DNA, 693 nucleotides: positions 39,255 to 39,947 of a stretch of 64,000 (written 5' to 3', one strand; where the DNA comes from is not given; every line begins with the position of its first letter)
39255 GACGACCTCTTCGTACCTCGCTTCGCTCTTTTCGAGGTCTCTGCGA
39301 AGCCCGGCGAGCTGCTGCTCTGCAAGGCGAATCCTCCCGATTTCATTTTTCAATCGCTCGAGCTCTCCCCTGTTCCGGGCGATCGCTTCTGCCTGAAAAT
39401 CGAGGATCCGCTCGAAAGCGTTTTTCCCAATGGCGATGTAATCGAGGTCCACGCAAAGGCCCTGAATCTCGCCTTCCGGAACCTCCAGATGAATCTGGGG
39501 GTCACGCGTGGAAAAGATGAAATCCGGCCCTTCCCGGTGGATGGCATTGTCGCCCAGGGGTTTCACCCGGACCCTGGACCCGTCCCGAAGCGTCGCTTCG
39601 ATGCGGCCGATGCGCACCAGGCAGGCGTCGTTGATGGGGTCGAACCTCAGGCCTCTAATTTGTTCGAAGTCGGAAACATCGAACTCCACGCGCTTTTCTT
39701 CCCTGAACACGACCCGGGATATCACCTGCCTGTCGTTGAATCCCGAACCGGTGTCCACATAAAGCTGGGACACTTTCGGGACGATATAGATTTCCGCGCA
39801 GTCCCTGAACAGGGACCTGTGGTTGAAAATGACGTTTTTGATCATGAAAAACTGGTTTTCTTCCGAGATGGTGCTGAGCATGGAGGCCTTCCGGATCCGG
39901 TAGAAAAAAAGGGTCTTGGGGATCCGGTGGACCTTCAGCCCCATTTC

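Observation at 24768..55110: One ~120-aa beta-rich module recurs in six catalytically unrelated proteins of the operon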

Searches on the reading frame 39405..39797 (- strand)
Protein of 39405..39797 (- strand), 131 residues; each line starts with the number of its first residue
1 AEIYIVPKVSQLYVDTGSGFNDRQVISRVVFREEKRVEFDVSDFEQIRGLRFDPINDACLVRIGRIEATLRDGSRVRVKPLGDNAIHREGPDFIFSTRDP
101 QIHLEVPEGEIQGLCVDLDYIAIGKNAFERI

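Call 8: search_protein_families(library=pfam, proteins=[window:39405-39797:-], max_evalue=10)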
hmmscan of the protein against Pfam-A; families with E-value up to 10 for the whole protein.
seq(131 aa): 0 families

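Call 11: find_homologous_proteins(query=A1, max_evalue=0.001)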
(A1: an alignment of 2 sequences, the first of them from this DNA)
Query A1 (2 sequences): 168 candidates shared short words with the query, none scored E <= 0.001.

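Call 17: find_homologous_proteins(query=A2, max_evalue=0.01)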
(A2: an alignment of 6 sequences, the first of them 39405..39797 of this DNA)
Query A2 (6 sequences): 1448 candidates shared short words with the query, none scored E <= 0.01.
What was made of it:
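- Tried and rejected: Two word-index searches (find_homologous_proteins with A1 and A2; calls 11, 17).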

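Call 21: search_protein_representatives(alignment_id=A2)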
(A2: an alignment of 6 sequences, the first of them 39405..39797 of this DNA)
Query: 6 sequences, 134 profile positions. Proteins with E-value up to 0.001 (for the whole library): 1017; up to 1e-10: 108; up to 1e-30: 4. The best 150 are listed.
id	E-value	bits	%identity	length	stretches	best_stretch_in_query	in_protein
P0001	4.7e-76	269.3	-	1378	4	10-131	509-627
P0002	8.1e-42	158.4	-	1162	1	9-134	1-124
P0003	1.9e-35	137.8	-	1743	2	11-132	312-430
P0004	1.3e-33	131.9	-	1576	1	1-126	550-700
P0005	9.1e-27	109.7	-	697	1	9-133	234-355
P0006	3.7e-25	104.5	-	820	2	10-126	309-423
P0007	8.4e-25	103.4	-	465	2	9-131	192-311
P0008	1.7e-24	102.4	-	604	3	14-111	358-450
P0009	5.7e-24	100.7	-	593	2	13-133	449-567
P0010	2.8e-23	98.5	-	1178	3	7-127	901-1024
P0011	1.1e-22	96.5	-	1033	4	2-63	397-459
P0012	2.3e-22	95.5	-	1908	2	11-134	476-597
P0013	4.5e-22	94.5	-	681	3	5-117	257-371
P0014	6.1e-22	94.1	-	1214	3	14-116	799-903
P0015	2.5e-21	92.1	-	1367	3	12-79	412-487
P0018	2.0e-18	82.8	-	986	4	4-113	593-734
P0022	5.3e-18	81.4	-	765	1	14-134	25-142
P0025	5.1e-17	78.2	-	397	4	11-114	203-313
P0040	1.1e-14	70.6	-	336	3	3-75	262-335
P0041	1.2e-14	70.4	-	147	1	14-120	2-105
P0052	6.2e-14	68.2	-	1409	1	8-114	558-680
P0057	2.1e-13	66.5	-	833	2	12-124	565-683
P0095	4.7e-11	58.9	-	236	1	13-134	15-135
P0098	6.6e-11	58.4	-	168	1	14-133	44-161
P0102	8.1e-11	58.1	-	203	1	9-121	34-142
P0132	6.0e-10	55.3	-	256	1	13-132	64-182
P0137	7.8e-10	54.9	-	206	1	12-131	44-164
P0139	8.1e-10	54.9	-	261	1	9-133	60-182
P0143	1.1e-09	54.5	-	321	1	1-117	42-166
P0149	1.3e-09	54.2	-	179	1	11-128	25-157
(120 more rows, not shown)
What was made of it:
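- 1017 representative proteins match at E<=1e-3 and 108 at E<=1e-10 (call 21). There are 1017 database relatives (call 21).
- Tried and rejected: The exhaustive HMMER search was needed (call 21).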

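Call 25: search_protein_families(library=pfam, proteins=[P0001, P0003, P0006, P0007, P0008, P0009, P0010, P0011, P0013], max_evalue=0.01)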
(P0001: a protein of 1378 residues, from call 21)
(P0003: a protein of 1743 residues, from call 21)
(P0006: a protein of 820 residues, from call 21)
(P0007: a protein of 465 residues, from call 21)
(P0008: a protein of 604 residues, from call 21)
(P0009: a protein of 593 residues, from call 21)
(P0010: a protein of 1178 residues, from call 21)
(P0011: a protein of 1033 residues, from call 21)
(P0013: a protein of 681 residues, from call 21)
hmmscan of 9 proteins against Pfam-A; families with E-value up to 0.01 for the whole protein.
P0001 (1378 aa): 6 families
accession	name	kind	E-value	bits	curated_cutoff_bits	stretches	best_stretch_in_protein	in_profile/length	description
PF00535.33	Glycos_transf_2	-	8.3e-67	224.8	23.3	2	5-130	1-128/168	Glycosyl transferase family 2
PF13641.12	Glyco_tranf_2_3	-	1.5e-27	97.6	27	2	2-192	1-208/230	Glycosyltransferase like family 2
PF10111.15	Glyco_tranf_2_2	-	2.2e-25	90.1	27.3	2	5-203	1-223/276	Glycosyltransferase like family 2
PF13632.12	Glyco_trans_2_3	-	3e-07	30.9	27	0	148-211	77-138/198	Glycosyl transferase family group 2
PF21253.3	Mann_GBD_bact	-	1.1e-06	29.3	27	0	242-287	75-121/143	Mannanase, galactose-binding domain-like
PF02709.20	Glyco_transf_7C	-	0.00067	19.7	23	0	146-189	22-66/78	N-terminal domain of galactosyltransferase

P0003 (1743 aa): 7 families
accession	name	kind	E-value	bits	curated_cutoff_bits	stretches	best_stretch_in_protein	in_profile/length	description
PF00535.33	Glycos_transf_2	-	1.1e-21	77.9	23.3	1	1104-1216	1-117/168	Glycosyl transferase family 2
PF13692.12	Glyco_trans_1_4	-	6.5e-21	75.5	27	1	1561-1700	2-142/142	Glycosyl transferases group 1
PF13641.12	Glyco_tranf_2_3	-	2.1e-10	41.4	27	1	1103-1330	3-226/230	Glycosyltransferase like family 2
PF00534.26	Glycos_transf_1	-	2.2e-09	37.5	26.4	1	1594-1709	45-167/172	Glycosyl transferases group 1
PF10111.15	Glyco_tranf_2_2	-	3.8e-06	27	27.3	1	1127-1296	26-201/276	Glycosyltransferase like family 2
PF13632.12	Glyco_trans_2_3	-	2.5e-05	24.7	27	1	1180-1317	1-128/198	Glycosyl transferase family group 2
PF13712.12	Glyco_tranf_2_5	-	4.4e-05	23.7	27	1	1163-1311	39-189/210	Glycosyltransferase like family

P0006 (820 aa): 1 family
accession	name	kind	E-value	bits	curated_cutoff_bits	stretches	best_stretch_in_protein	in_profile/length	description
PF04108.17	ATG17_like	-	0.0063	16.5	43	1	437-509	122-192/355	Autophagy protein ATG17-like domain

P0007 (465 aa): 2 families
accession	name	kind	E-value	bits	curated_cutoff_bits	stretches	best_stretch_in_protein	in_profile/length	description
PF13166.12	AAA_13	-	0.0011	18.2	36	1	328-397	325-393/713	AAA domain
PF15742.10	DUF4686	-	0.0056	16.3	31.3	1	318-412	155-253/384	Domain of unknown function (DUF4686)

P0008 (604 aa): 1 family
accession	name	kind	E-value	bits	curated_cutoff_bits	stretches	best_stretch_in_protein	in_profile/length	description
PF16183.10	Kinesin_assoc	-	0.0018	18.9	29.5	0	176-222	85-127/171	Kinesin-associated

P0009 (593 aa): 0 families

P0010 (1178 aa): 6 families
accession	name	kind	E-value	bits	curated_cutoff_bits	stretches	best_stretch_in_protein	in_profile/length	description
PF05050.19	Methyltransf_21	-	4e-18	66.5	22.7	1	61-223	1-172/173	Methyltransferase FkbM domain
PF13692.12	Glyco_trans_1_4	-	9.2e-18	65.3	27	1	554-690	4-140/142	Glycosyl transferases group 1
PF00534.26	Glycos_transf_1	-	7.7e-16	58.5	26.4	1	553-694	17-160/172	Glycosyl transferases group 1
PF13579.12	Glyco_trans_4_4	-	5e-13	50.1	29.7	1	323-533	2-158/158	Glycosyl transferase 4-like domain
PF13439.12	Glyco_transf_4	-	2.9e-12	47.4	28.5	1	327-533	7-165/170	Glycosyltransferase Family 4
PF05575.17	V_cholerae_RfbT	-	4e-07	30.1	27.9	1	45-199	69-227/286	Vibrio cholerae RfbT protein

P0011 (1033 aa): 1 family
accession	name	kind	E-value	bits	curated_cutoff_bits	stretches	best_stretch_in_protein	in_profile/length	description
PF04230.19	PS_pyruv_trans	-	2.3e-22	80.7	25.3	1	13-298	1-279/280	Polysaccharide pyruvyl transferase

P0013 (681 aa): 3 families
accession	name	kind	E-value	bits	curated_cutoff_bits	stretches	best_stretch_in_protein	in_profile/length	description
PF13692.12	Glyco_trans_1_4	-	2.7e-18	67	27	1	57-193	4-140/142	Glycosyl transferases group 1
PF00534.26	Glycos_transf_1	-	1.3e-16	61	26.4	1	56-197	17-160/172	Glycosyl transferases group 1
PF21253.3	Mann_GBD_bact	-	2.2e-05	25.1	27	0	409-453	77-118/143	Mannanase, galactose-binding domain-like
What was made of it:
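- On Pfam PF21253 Mann_GBD_bact: P0001 reaches 29.3 bits only as the sum of four copies, and no single stretch passes (call 25).
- Closest known: Pfam PF21253, Mann_GBD_bact. Same: The block 1-2 region of external relatives P0001 and P0013 matches profile positions 75-121 of 143 (E 1e-6 and 2e-5; call 25).
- Pyruvyltransferase and FkbM were seen in a separate scan of nine top relatives (call 25).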

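Call 26: predict_structure(alignment_id=A2)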
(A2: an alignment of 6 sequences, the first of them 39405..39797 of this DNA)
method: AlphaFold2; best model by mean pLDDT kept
length: 131 residues; sequences in the alignment: 6
mean_pLDDT: 85.8   pTM: 0.80
mean pLDDT of the five models: 85.8, 84.6, 81.8, 81.4, 77.9
residues with pLDDT >= 90: 66; 70-90: 54; 50-70: 9; < 50: 2
segments of 3 or more residues with pLDDT < 50: none
pLDDT, mean of each block of 10 residues (from residue 1): 68 93 87 87 92 88 93 94 79 78 92 93 73 56
secondary structure, 60 per line:
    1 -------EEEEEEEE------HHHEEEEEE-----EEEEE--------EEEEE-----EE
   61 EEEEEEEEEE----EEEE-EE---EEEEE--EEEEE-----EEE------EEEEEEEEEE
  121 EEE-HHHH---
elements in order: E8-15 E25-30 E36-40 E49-53 E59-70 E75-78 E85-89 E92-96 E102-104 E111-123 H125-128

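Call 29: fold_search(model_id=the predicted structure, library=pdb)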
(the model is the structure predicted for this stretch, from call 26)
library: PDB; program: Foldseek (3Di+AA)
matches with E <= 10: 816; with E <= 0.001: 0
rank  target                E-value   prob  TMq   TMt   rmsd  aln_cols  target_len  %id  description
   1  2kr7_MODEL_1_A        2.4e-02  0.23  0.19  0.17  18.7       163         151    6  solution structure of Helicobacter pylori SlyD (released 2010-12-15)
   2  8pe9_A                2.5e-02  0.28  0.21  0.18  14.2       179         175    8  Complex between DDR1 DS-like domain and PRTH-101 Fab (released 2023-06-28)
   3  3zpe                  4.6e-02  0.72  0.32  0.31  11.3       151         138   12  Structure of the carboxy-terminal domain of the turkey type 3 siadenovirus fibre (released 2014-03-12)
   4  4odl_A                5.7e-02  0.11  0.15  0.14  19.1       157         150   11  Structure of SlyD from Thermus thermophilus in complex with S2 peptide (released 2015-01-14)
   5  4cw8                  8.3e-02  0.75  0.35  0.34  11.0       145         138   12  Structure of the carboxy-terminal domain of the turkey type 3 siadenovirus fibre, virulent form (released 2015-04-08)
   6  3cgm                  1.0e-01  0.10  0.16  0.14  17.7       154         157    7  Crystal structure of thermophilic SlyD (released 2009-03-10)
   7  5fl0_B                1.1e-01  0.28  0.20  0.06  11.1        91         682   10  Structure of a hydrolase with an inhibitor (released 2016-08-31)
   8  2yfn                  1.5e-01  0.20  0.24  0.07  12.3       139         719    9  galactosidase domain of alpha-galactosidase-sucrose kinase, AgaSK (released 2011-09-28)
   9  3es1                  1.5e-01  0.10  0.17  0.15  16.2       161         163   12  Crystal structure of protein with a cupin-like fold and unknown function (YP_001165807.1) from NOVOSPHINGOBIUM AROMATICI (released 2008-10-14)
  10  8smk_A                1.6e-01  0.11  0.18  0.06  14.7       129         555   12  hPAD4 bound to Activating Fab hA362 (released 2024-03-06)
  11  5i7q                  1.6e-01  0.06  0.14  0.12  17.1       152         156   12  Crystal structure of Fkbp12-IF(SlpA), a chimeric protein of human Fkbp12 and the insert in flap domain of Ecoli SlpA (released 2017-03-08)
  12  5i7p                  1.9e-01  0.07  0.16  0.14  17.8       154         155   11  Crystal structure of Fkbp12-IF(SlyD), a chimeric protein of human Fkbp12 and the insert in flap domain of Ecoli SlyD (released 2017-03-08)
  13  9qj4_B                2.0e-01  0.13  0.25  0.13  23.2       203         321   14  Structure of the Complement classical and lectin pathway proconvertase, C4b2 (released 2025-12-24)
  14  4odm_C                2.5e-01  0.08  0.16  0.14  18.2       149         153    9  Structure of SlyD from Thermus thermophilus in complex with S2-W23A peptide (released 2015-01-14)
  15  7ula_A                3.1e-01  0.14  0.21  0.09  11.7       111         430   11  Structure of the Pseudomonas putida AlgKX modification and secretion complex (released 2022-12-14)
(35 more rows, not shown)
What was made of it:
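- Discoidin-type domains appear among the weak structural hits (call 29).
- Tried and rejected: The best hit was E 0.024, with TM <= 0.35 among the listed hits (call 29).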

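Call 35: search_protein_families(library=pfam, alignment_id=A3, max_evalue=0.001)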
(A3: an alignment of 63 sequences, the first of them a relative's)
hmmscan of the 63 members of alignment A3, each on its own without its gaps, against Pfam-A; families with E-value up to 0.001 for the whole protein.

A. member 1, P0001 (1378 aa): 6 families
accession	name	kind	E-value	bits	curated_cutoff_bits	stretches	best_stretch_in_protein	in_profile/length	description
PF00535.33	Glycos_transf_2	-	8.3e-67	224.8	23.3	2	5-130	1-128/168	Glycosyl transferase family 2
PF13641.12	Glyco_tranf_2_3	-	1.5e-27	97.6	27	2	2-192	1-208/230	Glycosyltransferase like family 2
PF10111.15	Glyco_tranf_2_2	-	2.2e-25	90.1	27.3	2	5-203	1-223/276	Glycosyltransferase like family 2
PF13632.12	Glyco_trans_2_3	-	3e-07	30.9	27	0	148-211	77-138/198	Glycosyl transferase family group 2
PF21253.3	Mann_GBD_bact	-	1.1e-06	29.3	27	0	242-287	75-121/143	Mannanase, galactose-binding domain-like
PF02709.20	Glyco_transf_7C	-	0.00067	19.7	23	0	146-189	22-66/78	N-terminal domain of galactosyltransferase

B. families by the number of members that match (of 63 scanned): 54 families (the first 25 are shown)
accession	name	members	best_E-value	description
PF00535.33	Glycos_transf_2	16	3.6e-85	Glycosyl transferase family 2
PF13641.12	Glyco_tranf_2_3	14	7.4e-31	Glycosyltransferase like family 2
PF10111.15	Glyco_tranf_2_2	13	4.9e-33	Glycosyltransferase like family 2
PF08241.18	Methyltransf_11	8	3.6e-36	Methyltransferase domain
PF13649.12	Methyltransf_25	8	4.1e-32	Methyltransferase domain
PF13847.12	Methyltransf_31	8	5e-28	Methyltransferase domain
PF13489.12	Methyltransf_23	8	3.9e-22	Methyltransferase domain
PF08242.18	Methyltransf_12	8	1.8e-18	Methyltransferase domain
PF13692.12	Glyco_trans_1_4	6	2e-67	Glycosyl transferases group 1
PF00534.26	Glycos_transf_1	6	2.1e-63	Glycosyl transferases group 1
PF13632.12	Glyco_trans_2_3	6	8.7e-15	Glycosyl transferase family group 2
PF01209.24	Ubie_methyltran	4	6.8e-18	ubiE/COQ5 methyltransferase family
PF02353.26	CMAS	4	2e-08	Mycolic acid cyclopropane synthetase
PF05175.20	MTS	4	4.1e-08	Methyltransferase small domain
PF02709.20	Glyco_transf_7C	4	4.3e-06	N-terminal domain of galactosyltransferase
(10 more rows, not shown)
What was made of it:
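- Sulfotransferase and AlgX-type SGNH domains also occur (call 35).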

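Call 64: list_cluster_members(proteins=[P0001, P0003, P0005, P0010, P0011, P0018, P0025, P0052, P0057, P0040])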
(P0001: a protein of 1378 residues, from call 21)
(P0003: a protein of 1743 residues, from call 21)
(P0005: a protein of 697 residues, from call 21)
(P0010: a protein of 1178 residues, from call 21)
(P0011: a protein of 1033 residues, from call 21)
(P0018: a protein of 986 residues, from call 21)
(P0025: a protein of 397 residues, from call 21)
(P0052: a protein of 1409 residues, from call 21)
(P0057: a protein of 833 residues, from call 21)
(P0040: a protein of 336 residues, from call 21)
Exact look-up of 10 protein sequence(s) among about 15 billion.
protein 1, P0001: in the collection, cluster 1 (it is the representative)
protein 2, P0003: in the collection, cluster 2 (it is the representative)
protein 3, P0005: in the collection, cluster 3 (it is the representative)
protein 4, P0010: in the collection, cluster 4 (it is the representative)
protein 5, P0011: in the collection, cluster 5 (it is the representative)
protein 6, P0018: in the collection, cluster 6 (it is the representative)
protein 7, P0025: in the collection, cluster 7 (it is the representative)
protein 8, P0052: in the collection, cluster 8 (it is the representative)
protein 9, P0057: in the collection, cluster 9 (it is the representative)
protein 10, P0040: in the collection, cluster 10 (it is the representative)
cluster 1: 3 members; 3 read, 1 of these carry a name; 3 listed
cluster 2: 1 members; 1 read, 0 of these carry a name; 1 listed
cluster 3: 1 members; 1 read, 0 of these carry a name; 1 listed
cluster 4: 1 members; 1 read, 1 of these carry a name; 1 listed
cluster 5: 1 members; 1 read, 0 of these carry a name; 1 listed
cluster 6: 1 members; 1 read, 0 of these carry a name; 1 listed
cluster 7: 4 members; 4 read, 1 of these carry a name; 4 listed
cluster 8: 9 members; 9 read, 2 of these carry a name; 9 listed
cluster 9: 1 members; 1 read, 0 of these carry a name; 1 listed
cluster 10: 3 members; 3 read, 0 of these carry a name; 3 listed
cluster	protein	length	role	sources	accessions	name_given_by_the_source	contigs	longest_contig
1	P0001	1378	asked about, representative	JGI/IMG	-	-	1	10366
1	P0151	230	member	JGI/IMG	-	GT2 family glycosyltransferase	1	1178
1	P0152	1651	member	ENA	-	-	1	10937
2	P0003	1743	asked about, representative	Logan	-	-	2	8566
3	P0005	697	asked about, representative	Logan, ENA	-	-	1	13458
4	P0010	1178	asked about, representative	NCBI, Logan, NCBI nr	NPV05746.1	MAG: FkbM family methyltransferase [Syntrophaceae bacterium] | FkbM family methyltransferase [Syntrophaceae bacterium]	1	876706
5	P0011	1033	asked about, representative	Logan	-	-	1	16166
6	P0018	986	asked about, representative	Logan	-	-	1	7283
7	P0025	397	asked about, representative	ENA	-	-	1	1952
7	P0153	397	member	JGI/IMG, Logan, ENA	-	hypothetical protein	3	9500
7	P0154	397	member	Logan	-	-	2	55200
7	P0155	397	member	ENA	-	-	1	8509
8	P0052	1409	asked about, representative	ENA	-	-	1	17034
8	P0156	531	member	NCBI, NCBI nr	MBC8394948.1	MAG: class I SAM-dependent methyltransferase [Deltaproteobacteria bacterium] | class I SAM-dependent methyltransferase [Deltaproteobacteria bacterium]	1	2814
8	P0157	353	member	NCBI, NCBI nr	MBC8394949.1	MAG: hypothetical protein H8E17_20560, partial [Deltaproteobacteria bacterium] | hypothetical protein [Deltaproteobacteria bacterium]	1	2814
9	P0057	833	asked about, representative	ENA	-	-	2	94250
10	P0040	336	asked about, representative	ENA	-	-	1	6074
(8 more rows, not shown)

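Call 78: find_encoding_contigs(protein=P0052, flank=10000, max_places=3)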
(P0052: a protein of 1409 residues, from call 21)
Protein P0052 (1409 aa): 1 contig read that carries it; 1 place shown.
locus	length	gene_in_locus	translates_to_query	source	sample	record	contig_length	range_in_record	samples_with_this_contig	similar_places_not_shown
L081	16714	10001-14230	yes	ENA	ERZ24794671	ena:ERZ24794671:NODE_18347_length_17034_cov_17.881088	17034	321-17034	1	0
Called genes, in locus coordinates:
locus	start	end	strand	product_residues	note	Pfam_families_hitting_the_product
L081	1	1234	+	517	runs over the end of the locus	?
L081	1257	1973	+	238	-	PF00535:Glycos_transf_2, PF13641:Glyco_tranf_2_3 (weak)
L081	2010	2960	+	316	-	PF13489:Methyltransf_23, PF08241:Methyltransf_11, PF08242:Methyltransf_12, PF13649:Methyltransf_25, PF13847:Methyltransf_31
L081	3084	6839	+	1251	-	PF00702:Hydrolase, PF13419:HAD_2, PF13242:Hydrolase_like (weak), PF00534:Glycos_transf_1 (weak)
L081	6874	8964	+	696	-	PF00535:Glycos_transf_2, PF10111:Glyco_tranf_2_2 (weak), PF13641:Glyco_tranf_2_3, PF13489:Methyltransf_23, PF08241:Methyltransf_11, PF08242:Methyltransf_12 (weak), PF13649:Methyltransf_25, PF13847:Methyltransf_31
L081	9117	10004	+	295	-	PF00535:Glycos_transf_2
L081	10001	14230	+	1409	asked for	PF13489:Methyltransf_23, PF13847:Methyltransf_31 (faint), PF08241:Methyltransf_11, PF08242:Methyltransf_12 (weak), PF13649:Methyltransf_25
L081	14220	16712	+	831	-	?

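Call 85: list_cluster_members(proteins=[P0041, P0098, P0102, P0137, P0149, P0095, P0132, P0139, P0143, P0022])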
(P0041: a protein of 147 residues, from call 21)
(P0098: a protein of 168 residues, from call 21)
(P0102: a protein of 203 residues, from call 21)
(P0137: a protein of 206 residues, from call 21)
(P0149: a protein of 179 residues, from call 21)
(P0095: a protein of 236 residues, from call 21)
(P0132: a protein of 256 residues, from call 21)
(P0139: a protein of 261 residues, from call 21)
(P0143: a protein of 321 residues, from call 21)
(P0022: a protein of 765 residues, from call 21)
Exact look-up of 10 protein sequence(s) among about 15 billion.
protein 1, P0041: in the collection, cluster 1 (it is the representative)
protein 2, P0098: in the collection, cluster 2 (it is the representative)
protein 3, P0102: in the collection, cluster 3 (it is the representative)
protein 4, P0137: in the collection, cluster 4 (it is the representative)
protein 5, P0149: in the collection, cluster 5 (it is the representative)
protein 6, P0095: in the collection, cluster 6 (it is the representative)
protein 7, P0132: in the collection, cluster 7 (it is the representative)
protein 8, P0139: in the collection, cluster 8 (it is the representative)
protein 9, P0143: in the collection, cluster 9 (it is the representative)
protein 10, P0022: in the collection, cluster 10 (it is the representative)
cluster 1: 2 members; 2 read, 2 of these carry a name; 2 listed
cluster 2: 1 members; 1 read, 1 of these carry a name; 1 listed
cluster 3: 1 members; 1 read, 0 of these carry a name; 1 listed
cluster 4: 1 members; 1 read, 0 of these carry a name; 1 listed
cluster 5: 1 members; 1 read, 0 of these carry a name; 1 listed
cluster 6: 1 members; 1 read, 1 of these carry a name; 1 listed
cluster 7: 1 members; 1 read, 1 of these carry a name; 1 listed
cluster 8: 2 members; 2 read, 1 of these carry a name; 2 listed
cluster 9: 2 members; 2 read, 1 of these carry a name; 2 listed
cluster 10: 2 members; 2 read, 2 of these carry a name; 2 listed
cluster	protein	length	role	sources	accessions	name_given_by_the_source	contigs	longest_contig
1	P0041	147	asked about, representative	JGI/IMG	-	hypothetical protein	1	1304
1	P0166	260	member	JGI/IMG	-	hypothetical protein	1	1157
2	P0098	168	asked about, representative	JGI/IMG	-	hypothetical protein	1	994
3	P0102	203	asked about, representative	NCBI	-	-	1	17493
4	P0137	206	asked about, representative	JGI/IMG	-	-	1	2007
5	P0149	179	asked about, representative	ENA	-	-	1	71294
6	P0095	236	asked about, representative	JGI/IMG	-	hypothetical protein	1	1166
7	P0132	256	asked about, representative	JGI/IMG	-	hypothetical protein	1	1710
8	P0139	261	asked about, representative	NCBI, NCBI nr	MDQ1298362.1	MAG: hypothetical protein QG558_901, partial [Campylobacterota bacterium] | hypothetical protein [Campylobacterota bacterium]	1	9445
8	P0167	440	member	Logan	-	-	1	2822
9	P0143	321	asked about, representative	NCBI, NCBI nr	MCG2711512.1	MAG: hypothetical protein L6416_04205, partial [Candidatus Omnitrophica bacterium] | hypothetical protein [Candidatus Omnitrophota bacterium]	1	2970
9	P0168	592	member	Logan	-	-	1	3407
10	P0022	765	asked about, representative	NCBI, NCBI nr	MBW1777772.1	MAG: glycosyltransferase, partial [Deltaproteobacteria bacterium] | glycosyltransferase [Deltaproteobacteria bacterium]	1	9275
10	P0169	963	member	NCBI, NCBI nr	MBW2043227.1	MAG: glycosyltransferase, partial [Deltaproteobacteria bacterium] | glycosyltransferase [Deltaproteobacteria bacterium]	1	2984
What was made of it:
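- Tried and rejected: The relatives are mostly Deltaproteobacteria/Desulfobacterota MAGs (calls 64, 85).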
